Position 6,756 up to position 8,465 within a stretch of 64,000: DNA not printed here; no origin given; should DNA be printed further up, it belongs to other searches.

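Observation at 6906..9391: Orphan FlhA cytoplasmic-domain paralogue fused to a novel N-terminus, translationally coupled to a double-SIS protein and rph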

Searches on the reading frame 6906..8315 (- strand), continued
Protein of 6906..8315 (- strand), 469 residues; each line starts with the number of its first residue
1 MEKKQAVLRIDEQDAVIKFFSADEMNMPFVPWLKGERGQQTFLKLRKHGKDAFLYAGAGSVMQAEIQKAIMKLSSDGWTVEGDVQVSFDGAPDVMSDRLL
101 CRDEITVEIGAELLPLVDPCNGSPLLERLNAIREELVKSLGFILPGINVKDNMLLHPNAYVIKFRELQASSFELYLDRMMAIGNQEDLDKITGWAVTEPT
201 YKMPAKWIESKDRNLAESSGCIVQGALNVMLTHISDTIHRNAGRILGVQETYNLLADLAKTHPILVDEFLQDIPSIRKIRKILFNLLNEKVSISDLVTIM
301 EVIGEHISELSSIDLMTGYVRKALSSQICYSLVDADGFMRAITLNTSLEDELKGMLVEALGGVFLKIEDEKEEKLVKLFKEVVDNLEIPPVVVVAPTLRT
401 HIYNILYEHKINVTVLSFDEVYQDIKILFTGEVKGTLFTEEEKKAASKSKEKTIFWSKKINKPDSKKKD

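Call 60: find_encoding_contigs(protein=P0218, flank=1000, max_places=10)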
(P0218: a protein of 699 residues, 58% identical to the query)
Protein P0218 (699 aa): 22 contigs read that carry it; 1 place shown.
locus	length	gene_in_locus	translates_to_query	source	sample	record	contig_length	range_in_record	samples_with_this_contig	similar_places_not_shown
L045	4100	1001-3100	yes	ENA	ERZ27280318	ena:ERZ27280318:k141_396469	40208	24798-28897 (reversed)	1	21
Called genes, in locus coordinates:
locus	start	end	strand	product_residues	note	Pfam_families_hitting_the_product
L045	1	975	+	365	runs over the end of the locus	PF01312:Bac_export_2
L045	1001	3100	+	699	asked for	PF00771:FHIPEP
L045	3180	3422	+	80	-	-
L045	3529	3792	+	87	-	-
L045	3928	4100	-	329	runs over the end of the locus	PF23023:Anti-Pycsar_Apyc1 (weak), PF12706:Lactamase_B_2 (weak)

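Call 62: list_cluster_members(proteins=[P0042, P0043, P0047, P0066, P0080, P0082, P0085, P0065, P0148, P0175])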
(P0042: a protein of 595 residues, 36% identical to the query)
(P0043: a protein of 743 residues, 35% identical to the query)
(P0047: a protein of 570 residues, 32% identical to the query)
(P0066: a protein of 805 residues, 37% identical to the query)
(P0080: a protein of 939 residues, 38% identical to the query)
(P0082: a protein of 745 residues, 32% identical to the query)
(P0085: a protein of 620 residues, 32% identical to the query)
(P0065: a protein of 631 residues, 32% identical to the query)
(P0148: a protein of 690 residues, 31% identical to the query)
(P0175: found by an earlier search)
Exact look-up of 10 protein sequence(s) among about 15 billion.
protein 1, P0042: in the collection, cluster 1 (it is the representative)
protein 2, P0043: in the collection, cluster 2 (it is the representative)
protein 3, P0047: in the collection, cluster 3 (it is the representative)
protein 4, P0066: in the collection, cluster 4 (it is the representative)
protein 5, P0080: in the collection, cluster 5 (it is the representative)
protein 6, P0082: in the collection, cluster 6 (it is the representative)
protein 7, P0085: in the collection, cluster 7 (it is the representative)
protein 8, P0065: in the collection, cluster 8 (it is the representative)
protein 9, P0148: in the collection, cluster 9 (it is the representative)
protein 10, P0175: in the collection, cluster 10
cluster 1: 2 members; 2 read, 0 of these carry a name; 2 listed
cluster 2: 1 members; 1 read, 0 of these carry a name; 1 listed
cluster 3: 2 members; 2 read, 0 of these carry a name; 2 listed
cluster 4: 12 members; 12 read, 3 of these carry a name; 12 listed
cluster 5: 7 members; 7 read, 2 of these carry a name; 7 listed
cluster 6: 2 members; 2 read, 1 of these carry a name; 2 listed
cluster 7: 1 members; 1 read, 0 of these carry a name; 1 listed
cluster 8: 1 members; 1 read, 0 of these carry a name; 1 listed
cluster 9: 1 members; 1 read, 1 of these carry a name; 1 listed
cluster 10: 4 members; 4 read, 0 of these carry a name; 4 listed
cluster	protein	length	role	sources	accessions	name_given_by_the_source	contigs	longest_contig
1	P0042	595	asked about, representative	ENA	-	-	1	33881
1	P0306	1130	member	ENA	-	-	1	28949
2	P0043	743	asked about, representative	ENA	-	-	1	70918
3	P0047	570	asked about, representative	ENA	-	-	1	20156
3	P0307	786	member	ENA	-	-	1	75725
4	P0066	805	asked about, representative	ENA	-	-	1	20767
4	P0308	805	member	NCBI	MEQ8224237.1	MAG: FHIPEP family type III secretion protein [Candidatus Eremiobacterota bacterium]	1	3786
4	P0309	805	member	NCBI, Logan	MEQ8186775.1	MAG: FHIPEP family type III secretion protein [Candidatus Eremiobacterota bacterium]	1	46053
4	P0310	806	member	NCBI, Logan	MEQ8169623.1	MAG: FHIPEP family type III secretion protein [Candidatus Eremiobacterota bacterium]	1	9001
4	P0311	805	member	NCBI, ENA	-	-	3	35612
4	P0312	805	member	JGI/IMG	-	-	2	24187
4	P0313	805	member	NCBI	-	-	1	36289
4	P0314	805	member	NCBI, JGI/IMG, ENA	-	-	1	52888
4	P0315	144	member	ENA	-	-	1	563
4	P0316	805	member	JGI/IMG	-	-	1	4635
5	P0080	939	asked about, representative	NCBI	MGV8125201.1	MAG: FHIPEP family type III secretion protein [Candidatus Xenobiia bacterium LiM19]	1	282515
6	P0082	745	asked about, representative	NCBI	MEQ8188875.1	MAG: FHIPEP family type III secretion protein [Candidatus Eremiobacterota bacterium]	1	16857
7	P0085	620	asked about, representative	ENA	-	-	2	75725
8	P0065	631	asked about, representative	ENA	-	-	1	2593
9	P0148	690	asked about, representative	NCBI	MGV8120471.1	MAG: FHIPEP family type III secretion protein [Candidatus Xenobiia bacterium LiM19]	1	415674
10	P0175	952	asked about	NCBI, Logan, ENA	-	-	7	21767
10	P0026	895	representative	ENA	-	-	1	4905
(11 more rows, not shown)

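Call 65: fold_search(model_id=the predicted structure, library=pdb)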
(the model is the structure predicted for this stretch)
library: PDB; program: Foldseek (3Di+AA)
matches with E <= 10: 642; with E <= 0.001: 63
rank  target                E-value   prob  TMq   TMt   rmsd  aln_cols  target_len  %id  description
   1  6ch1                  3.6e-29  1.00  0.65  0.90   2.9       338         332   29  Crystal structure of the cytoplasmic domain of FlhA in monomeric form (released 2018-05-16)
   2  6ch2_A                1.1e-28  1.00  0.64  0.90   2.7       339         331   29  Crystal structure of the cytoplasmic domain of FlhA and FliT-FliD complex (released 2018-05-16)
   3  6ai0_A                1.6e-28  1.00  0.64  0.88   3.2       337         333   29  Structure of the 328-692 fragment of FlhA (orthorhombic form) (released 2019-03-20)
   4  3myd                  1.8e-28  1.00  0.61  0.80   5.0       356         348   27  Structure of the Cytoplasmic domain of FlhA from Helicobacter pylori (released 2010-05-26)
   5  6ai0_B                2.0e-28  1.00  0.63  0.87   3.1       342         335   27  Structure of the 328-692 fragment of FlhA (orthorhombic form) (released 2019-03-20)
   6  6ch3_A                4.1e-28  1.00  0.62  0.88   3.2       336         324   28  Crystal structure of the cytoplasmic domain of FlhA and FliS-FliC complex (released 2018-05-16)
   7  6ch2_C                4.9e-28  1.00  0.65  0.91   2.7       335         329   29  Crystal structure of the cytoplasmic domain of FlhA and FliT-FliD complex (released 2018-05-16)
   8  7ctn_A                1.7e-27  1.00  0.61  0.81   5.0       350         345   28  Structure of the 328-692 fragment of FlhA (E351A/D356A) (released 2021-04-28)
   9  6ai2_A                3.7e-27  1.00  0.64  0.86   3.6       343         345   28  Structure of the 328-692 fragment of FlhA (F459A) (released 2019-03-20)
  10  6ai1_A                6.6e-27  1.00  0.63  0.84   3.9       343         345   28  Structure of the 328-692 fragment of FlhA (D456V) (released 2019-03-20)
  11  7ctn_B                7.0e-27  1.00  0.64  0.88   2.9       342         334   28  Structure of the 328-692 fragment of FlhA (E351A/D356A) (released 2021-04-28)
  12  6ai3_A                7.8e-27  1.00  0.64  0.85   5.3       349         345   28  Structure of the 328-692 fragment of FlhA (T490M) (released 2019-03-20)
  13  3a5i_A                8.3e-27  1.00  0.63  0.84   5.3       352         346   28  Structure of the cytoplasmic domain of FlhA (released 2010-03-09)
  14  3a5i_B                5.3e-26  1.00  0.61  0.82   5.3       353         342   27  Structure of the cytoplasmic domain of FlhA (released 2010-03-09)
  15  2x49                  1.1e-24  1.00  0.52  0.70   5.4       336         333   21  Crystal structure of the C-terminal domain of InvA (released 2010-03-31)
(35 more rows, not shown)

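Call 70: find_encoding_contigs(protein=P0284, flank=500, max_places=5)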
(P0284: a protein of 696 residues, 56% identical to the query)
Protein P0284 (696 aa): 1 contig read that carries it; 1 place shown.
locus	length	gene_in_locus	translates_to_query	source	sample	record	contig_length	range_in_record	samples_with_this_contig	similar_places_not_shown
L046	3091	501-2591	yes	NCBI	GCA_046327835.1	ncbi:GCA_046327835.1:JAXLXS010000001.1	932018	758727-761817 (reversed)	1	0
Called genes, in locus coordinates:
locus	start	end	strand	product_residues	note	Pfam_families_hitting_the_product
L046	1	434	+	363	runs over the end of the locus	PF01312:Bac_export_2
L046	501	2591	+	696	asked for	PF00771:FHIPEP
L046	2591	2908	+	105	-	PF01313:Bac_export_3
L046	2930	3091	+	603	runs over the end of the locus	PF02574:S-methyl_trans, PF02219:MTHFR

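Call 71: find_encoding_contigs(protein=P0283, flank=500, max_places=5)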
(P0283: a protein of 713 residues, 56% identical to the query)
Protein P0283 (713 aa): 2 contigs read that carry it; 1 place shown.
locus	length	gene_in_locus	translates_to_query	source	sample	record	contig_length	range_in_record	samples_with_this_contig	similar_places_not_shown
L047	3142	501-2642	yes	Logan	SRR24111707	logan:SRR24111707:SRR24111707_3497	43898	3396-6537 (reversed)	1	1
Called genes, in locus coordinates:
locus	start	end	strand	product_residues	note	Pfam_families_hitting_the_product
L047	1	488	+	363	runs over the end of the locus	PF01312:Bac_export_2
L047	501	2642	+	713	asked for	PF00771:FHIPEP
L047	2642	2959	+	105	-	PF01313:Bac_export_3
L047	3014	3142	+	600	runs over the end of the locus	PF02574:S-methyl_trans, PF02219:MTHFR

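Call 72: find_encoding_contigs(protein=window:6906-8315:-, flank=500, max_places=5)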
Protein window:6906-8315:- (469 aa): 3 contigs read that carry it; 1 place shown.
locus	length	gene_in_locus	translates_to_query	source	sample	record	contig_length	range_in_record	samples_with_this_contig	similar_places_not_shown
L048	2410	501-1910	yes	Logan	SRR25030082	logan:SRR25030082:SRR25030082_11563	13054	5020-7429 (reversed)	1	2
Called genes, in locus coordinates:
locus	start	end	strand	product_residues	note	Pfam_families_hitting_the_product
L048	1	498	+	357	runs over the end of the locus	PF01380:SIS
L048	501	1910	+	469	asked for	PF00771:FHIPEP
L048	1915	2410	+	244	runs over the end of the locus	PF01138:RNase_PH, PF03725:RNase_PH_C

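Call 75: find_encoding_contigs(protein=P0044, flank=8000, max_places=3)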
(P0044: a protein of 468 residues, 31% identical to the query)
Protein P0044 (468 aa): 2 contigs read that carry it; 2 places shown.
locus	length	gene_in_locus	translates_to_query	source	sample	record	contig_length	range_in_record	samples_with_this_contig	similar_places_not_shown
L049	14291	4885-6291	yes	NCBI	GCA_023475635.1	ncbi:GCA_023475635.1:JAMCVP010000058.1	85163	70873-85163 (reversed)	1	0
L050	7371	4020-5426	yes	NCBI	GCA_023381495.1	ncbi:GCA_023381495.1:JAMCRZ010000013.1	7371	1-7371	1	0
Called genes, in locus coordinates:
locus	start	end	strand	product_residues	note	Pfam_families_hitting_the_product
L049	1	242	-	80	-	PF00009:GTP_EFTU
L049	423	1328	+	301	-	PF03692:CxxCxxCC (weak), PF24575:TPR_Slam (faint), PF13181:TPR_8 (faint), PF13414:TPR_11 (faint), PF13424:TPR_12 (faint), PF14559:TPR_19 (weak), PF00515:TPR_1 (weak), PF07719:TPR_2 (weak), +3 more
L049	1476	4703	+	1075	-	PF25596:CPSase_L_D1, PF02222:ATP-grasp (weak), PF02786:CPSase_L_D2, PF02787:CPSase_L_D3, PF25596:CPSase_L_D1, PF02786:CPSase_L_D2, PF02222:ATP-grasp, PF02142:MGS, +3 more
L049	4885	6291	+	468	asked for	PF00771:FHIPEP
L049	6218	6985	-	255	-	PF01063:Aminotran_4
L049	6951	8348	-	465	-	PF04715:, PF00425:Chorismate_bind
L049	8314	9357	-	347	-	-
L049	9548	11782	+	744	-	PF25063:ARM_TT21_C, PF14559:TPR_19, PF12895:ANAPC3, PF13432:TPR_16, PF21545:T7SS_EccA1_N, PF14559:TPR_19, PF23914:TPR_CcmH_CycH, PF13432:TPR_16, +39 more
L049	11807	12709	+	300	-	PF10646:Germane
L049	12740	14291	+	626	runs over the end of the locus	PF11741:AMIN (faint), PF01520:Amidase_3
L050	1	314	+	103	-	PF12895:ANAPC3 (faint), PF13181:TPR_8 (faint), PF13414:TPR_11 (faint), PF13424:TPR_12 (faint), PF13432:TPR_16 (weak), PF14559:TPR_19 (weak), PF00515:TPR_1, PF07719:TPR_2, +3 more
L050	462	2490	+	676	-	PF25596:CPSase_L_D1, PF02222:ATP-grasp (weak), PF02786:CPSase_L_D2, PF07478:Dala_Dala_lig_C (weak), PF02787:CPSase_L_D3, PF25596:CPSase_L_D1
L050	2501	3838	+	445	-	PF25596:CPSase_L_D1 (weak), PF02786:CPSase_L_D2, PF02222:ATP-grasp, PF07478:Dala_Dala_lig_C (weak), PF15632:ATPgrasp_Ter, PF02142:MGS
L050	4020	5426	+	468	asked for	PF00771:FHIPEP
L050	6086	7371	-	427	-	PF04715:, PF00425:Chorismate_bind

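Call 76: find_related_loci(query=A1, collection=metagenome_contigs, flank=10000)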
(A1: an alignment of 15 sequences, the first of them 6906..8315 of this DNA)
Query A1 (469 aa) in metagenome_contigs; peptide patterns used: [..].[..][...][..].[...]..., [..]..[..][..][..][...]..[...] (x = any residue, [..] = any of these).
96 stretches matched a pattern; 22 encode a relative of the query (tblastn E <= 1e-3); 22 distinct loci.
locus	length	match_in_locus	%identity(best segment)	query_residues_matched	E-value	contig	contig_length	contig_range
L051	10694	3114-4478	55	9-464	2e-174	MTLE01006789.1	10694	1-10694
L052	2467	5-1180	58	70-462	1e-159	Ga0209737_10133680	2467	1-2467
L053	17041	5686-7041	48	9-459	5e-143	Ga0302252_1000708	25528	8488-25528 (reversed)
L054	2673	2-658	85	250-468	1e-125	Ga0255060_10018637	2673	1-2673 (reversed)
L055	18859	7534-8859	37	9-452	1e-105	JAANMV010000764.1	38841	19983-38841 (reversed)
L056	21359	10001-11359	37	9-452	8e-106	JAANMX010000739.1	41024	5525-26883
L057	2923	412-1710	33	9-441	1e-96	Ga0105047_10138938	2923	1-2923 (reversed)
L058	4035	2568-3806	37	9-427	5e-93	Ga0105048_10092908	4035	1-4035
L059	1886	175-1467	36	3-431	3e-95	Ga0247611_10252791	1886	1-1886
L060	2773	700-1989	36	9-431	1e-91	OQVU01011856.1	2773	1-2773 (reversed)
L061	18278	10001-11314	36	10-462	3e-87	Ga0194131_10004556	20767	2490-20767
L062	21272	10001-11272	36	1-427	8e-85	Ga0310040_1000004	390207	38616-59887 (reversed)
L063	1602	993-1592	41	9-208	3e-57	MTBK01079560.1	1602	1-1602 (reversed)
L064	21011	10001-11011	31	99-433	9e-49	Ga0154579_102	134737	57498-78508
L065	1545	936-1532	39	9-208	3e-47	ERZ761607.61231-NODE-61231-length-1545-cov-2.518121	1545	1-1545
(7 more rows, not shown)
